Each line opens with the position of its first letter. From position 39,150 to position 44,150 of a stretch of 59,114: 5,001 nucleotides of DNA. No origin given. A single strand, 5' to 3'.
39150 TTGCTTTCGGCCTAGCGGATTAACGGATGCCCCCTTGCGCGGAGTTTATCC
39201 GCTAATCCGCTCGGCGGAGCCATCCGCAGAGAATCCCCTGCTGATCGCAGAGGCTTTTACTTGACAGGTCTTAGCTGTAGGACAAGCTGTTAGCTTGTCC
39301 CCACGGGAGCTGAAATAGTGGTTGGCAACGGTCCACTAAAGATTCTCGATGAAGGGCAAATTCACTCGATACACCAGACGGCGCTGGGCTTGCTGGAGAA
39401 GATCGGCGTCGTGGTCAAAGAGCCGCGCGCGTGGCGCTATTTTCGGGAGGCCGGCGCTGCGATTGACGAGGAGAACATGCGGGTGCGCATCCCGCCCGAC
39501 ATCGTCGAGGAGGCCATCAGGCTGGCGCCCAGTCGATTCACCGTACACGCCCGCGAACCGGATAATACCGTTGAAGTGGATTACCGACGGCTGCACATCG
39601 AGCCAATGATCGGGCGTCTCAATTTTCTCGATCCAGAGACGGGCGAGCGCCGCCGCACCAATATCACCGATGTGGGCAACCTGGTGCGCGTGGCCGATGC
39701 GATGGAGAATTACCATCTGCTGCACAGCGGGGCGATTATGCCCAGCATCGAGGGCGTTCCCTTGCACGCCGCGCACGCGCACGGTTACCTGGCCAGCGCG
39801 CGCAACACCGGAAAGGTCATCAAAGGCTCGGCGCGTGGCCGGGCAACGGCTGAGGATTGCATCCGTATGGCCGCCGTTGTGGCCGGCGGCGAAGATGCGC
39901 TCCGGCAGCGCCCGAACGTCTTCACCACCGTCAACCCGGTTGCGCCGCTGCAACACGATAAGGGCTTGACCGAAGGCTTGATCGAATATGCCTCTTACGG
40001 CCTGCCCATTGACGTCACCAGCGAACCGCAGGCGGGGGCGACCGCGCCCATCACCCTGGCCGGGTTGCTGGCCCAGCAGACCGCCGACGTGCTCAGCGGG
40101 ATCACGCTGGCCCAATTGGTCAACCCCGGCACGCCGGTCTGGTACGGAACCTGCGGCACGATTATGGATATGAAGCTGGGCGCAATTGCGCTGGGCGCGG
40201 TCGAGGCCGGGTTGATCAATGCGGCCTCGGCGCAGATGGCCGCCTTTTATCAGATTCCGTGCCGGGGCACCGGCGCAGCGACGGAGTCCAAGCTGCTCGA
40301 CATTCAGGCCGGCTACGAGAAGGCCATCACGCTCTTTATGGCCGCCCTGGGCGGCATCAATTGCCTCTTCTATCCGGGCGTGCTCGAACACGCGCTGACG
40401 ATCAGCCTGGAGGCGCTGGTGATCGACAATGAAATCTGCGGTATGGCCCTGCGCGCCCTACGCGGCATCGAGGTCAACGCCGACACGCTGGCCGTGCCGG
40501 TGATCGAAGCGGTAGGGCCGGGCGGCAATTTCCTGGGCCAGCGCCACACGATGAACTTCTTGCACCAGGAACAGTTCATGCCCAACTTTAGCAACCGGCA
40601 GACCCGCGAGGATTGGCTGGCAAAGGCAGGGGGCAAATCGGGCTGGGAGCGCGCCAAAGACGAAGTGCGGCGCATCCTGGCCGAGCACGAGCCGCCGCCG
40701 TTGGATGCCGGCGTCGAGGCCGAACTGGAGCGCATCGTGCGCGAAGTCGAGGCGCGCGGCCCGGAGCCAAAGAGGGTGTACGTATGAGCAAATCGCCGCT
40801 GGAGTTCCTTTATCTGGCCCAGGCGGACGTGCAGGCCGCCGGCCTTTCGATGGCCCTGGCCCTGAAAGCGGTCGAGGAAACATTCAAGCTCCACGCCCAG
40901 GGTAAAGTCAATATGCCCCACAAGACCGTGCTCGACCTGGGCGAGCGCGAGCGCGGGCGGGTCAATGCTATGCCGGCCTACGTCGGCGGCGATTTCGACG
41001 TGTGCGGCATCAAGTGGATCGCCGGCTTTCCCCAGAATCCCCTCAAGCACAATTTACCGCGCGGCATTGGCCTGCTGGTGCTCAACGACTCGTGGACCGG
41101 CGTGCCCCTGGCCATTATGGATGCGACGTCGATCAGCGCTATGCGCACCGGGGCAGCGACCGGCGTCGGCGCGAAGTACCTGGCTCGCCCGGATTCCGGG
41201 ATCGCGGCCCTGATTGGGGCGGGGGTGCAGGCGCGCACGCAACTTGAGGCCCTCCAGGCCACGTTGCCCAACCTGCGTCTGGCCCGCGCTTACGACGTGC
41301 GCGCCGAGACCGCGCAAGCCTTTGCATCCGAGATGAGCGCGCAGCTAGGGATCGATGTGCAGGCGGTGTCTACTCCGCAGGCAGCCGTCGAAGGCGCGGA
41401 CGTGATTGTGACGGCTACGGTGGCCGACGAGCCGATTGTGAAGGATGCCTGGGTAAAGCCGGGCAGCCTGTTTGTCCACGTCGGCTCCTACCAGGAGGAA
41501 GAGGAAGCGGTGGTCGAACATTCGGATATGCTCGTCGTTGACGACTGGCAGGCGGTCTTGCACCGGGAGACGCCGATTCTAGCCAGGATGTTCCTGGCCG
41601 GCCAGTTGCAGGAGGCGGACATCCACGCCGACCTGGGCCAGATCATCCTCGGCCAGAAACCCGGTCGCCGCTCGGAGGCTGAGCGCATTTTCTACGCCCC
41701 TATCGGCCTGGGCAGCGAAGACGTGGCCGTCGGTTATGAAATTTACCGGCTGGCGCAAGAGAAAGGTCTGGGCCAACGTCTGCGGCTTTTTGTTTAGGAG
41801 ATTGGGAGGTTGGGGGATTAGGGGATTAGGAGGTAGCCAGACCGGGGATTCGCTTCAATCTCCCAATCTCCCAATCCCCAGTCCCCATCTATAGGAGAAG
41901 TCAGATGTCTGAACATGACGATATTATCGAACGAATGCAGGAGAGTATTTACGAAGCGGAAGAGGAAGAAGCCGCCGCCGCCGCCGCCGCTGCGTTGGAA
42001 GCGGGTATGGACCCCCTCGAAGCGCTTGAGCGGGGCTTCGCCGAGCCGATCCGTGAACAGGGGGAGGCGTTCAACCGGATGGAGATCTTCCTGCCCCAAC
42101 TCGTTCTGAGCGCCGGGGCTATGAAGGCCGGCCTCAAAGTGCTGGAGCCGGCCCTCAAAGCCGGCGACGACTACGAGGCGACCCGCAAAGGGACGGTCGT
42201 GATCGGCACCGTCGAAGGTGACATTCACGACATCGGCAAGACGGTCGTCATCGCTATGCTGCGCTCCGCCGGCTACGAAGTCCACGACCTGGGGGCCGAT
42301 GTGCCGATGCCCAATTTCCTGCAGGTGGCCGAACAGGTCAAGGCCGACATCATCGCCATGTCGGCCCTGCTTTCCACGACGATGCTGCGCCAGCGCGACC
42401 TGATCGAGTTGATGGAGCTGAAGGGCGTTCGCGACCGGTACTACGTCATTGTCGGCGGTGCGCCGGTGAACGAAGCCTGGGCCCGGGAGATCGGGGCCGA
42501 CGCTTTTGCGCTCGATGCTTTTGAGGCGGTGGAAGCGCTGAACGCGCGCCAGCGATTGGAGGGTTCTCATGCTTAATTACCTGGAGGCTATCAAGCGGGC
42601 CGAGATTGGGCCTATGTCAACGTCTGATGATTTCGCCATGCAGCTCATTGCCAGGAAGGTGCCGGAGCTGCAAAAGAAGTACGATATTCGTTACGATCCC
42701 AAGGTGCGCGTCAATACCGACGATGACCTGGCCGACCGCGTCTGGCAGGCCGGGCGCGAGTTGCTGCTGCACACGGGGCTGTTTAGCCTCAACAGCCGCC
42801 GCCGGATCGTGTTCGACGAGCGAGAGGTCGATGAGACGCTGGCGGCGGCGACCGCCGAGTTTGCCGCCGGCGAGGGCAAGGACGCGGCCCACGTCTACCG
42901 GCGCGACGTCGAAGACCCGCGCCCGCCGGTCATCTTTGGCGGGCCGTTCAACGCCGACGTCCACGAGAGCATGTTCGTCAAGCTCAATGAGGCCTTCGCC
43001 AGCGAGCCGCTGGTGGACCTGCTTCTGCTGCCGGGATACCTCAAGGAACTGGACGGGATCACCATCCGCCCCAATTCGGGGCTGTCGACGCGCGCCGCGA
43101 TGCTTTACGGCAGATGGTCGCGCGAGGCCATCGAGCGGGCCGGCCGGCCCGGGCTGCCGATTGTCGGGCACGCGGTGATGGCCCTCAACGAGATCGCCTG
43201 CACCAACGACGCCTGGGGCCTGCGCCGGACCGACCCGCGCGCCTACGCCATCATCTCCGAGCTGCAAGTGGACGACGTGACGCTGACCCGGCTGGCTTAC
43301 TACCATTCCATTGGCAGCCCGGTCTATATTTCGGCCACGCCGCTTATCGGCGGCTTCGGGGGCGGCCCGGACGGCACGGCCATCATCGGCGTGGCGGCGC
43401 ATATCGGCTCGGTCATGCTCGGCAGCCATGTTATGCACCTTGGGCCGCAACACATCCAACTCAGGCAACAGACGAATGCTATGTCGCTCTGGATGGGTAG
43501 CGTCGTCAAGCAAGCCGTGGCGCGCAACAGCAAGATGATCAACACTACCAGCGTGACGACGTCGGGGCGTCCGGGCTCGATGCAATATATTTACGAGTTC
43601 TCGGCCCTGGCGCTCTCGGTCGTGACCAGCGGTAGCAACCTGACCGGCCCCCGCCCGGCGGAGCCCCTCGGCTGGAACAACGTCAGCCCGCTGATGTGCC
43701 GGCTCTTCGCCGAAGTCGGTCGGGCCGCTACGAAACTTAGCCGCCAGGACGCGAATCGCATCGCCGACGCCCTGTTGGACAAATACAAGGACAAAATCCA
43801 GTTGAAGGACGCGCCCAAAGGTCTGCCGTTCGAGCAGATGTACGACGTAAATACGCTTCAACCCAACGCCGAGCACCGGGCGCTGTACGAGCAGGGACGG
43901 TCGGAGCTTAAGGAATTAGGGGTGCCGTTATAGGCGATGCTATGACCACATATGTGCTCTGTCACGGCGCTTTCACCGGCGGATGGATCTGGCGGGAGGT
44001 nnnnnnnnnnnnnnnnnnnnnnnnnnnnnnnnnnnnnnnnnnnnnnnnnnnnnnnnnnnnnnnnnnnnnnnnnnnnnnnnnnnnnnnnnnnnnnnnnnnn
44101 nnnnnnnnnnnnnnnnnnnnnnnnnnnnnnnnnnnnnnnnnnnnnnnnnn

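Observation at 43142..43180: Valine codon at the position aligned to the MtmB pyrrolysine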

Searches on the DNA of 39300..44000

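Call 78: search_rna_families(source=window, start=39300, end=44000, threshold=evalue, max_evalue=1, show_alignments=2)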
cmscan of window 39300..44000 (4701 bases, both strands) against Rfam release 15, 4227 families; matches with E-value up to 1: 5.
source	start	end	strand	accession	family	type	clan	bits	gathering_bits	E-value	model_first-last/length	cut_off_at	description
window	40278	40377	+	RF02510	PYLIS_3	Cis-reg;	-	43.6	38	8.3e-07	1-100/100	no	Pyrrolysine insertion sequence mttB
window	41793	41883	+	RF03345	MIR3444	Gene; miRNA;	-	28.9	80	0.008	1-104/104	no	MIR3444 microRNA precursor family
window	41795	41888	-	RF03964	mir-H1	Gene; miRNA;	-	28.5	97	0.12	1-85/85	no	mir-H1 microRNA precursor family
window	43332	43379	+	RF03006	M23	Gene; sRNA;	-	27.3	41.2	0.03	1-53/53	no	M23 RNA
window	41795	41888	+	RF03964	mir-H1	Gene; miRNA;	-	25.2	97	0.64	1-85/85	no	mir-H1 microRNA precursor family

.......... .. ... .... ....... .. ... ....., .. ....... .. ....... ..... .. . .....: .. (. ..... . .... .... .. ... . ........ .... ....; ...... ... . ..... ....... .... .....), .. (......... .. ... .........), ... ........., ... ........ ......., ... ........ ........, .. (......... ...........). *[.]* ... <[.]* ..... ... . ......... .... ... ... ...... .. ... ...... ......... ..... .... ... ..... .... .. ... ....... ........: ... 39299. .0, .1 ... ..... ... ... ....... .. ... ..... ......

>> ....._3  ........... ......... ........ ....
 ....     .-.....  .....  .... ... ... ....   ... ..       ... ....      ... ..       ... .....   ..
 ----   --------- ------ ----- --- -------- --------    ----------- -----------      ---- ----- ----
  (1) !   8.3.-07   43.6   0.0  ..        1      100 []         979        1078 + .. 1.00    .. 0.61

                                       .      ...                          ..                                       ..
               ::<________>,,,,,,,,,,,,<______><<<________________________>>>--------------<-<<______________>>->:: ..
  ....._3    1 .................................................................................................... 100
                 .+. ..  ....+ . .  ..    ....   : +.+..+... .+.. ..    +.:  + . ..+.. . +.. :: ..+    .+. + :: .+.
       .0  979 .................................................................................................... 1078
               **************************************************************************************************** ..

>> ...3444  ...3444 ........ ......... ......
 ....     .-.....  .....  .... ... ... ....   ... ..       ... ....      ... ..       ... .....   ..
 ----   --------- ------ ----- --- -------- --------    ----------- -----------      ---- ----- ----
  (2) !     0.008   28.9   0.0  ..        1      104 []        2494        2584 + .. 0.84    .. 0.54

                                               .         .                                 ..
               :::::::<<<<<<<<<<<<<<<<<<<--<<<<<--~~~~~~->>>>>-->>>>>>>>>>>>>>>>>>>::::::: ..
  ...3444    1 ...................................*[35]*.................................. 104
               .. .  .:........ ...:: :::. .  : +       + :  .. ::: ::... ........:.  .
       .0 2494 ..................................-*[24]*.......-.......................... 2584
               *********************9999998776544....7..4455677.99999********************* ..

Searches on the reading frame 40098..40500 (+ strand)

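Call 79: search_solved_structures(query=window:40098-40500:+, max_evalue=0.001, show_alignments=4)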
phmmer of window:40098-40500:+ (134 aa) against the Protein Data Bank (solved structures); distinct sequences matched with E-value up to 0.001: 5.
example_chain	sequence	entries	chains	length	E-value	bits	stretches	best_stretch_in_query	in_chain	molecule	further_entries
7xcl_A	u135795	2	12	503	3.7e-32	114.4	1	1-133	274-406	Trimethylamine methyltransferase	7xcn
7xcm_A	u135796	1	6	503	4.3e-32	114.2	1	1-133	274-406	Trimethylamine methyltransferase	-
2qne_A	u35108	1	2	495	4.7e-30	107.6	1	1-132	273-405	Putative methyltransferase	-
9yce_A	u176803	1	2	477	6.1e-30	107.3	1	1-132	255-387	Glycine betaine methyltransferase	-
4yyc_A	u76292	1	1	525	5.9e-16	62.1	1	2-132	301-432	Putative trimethylamine methyltransferase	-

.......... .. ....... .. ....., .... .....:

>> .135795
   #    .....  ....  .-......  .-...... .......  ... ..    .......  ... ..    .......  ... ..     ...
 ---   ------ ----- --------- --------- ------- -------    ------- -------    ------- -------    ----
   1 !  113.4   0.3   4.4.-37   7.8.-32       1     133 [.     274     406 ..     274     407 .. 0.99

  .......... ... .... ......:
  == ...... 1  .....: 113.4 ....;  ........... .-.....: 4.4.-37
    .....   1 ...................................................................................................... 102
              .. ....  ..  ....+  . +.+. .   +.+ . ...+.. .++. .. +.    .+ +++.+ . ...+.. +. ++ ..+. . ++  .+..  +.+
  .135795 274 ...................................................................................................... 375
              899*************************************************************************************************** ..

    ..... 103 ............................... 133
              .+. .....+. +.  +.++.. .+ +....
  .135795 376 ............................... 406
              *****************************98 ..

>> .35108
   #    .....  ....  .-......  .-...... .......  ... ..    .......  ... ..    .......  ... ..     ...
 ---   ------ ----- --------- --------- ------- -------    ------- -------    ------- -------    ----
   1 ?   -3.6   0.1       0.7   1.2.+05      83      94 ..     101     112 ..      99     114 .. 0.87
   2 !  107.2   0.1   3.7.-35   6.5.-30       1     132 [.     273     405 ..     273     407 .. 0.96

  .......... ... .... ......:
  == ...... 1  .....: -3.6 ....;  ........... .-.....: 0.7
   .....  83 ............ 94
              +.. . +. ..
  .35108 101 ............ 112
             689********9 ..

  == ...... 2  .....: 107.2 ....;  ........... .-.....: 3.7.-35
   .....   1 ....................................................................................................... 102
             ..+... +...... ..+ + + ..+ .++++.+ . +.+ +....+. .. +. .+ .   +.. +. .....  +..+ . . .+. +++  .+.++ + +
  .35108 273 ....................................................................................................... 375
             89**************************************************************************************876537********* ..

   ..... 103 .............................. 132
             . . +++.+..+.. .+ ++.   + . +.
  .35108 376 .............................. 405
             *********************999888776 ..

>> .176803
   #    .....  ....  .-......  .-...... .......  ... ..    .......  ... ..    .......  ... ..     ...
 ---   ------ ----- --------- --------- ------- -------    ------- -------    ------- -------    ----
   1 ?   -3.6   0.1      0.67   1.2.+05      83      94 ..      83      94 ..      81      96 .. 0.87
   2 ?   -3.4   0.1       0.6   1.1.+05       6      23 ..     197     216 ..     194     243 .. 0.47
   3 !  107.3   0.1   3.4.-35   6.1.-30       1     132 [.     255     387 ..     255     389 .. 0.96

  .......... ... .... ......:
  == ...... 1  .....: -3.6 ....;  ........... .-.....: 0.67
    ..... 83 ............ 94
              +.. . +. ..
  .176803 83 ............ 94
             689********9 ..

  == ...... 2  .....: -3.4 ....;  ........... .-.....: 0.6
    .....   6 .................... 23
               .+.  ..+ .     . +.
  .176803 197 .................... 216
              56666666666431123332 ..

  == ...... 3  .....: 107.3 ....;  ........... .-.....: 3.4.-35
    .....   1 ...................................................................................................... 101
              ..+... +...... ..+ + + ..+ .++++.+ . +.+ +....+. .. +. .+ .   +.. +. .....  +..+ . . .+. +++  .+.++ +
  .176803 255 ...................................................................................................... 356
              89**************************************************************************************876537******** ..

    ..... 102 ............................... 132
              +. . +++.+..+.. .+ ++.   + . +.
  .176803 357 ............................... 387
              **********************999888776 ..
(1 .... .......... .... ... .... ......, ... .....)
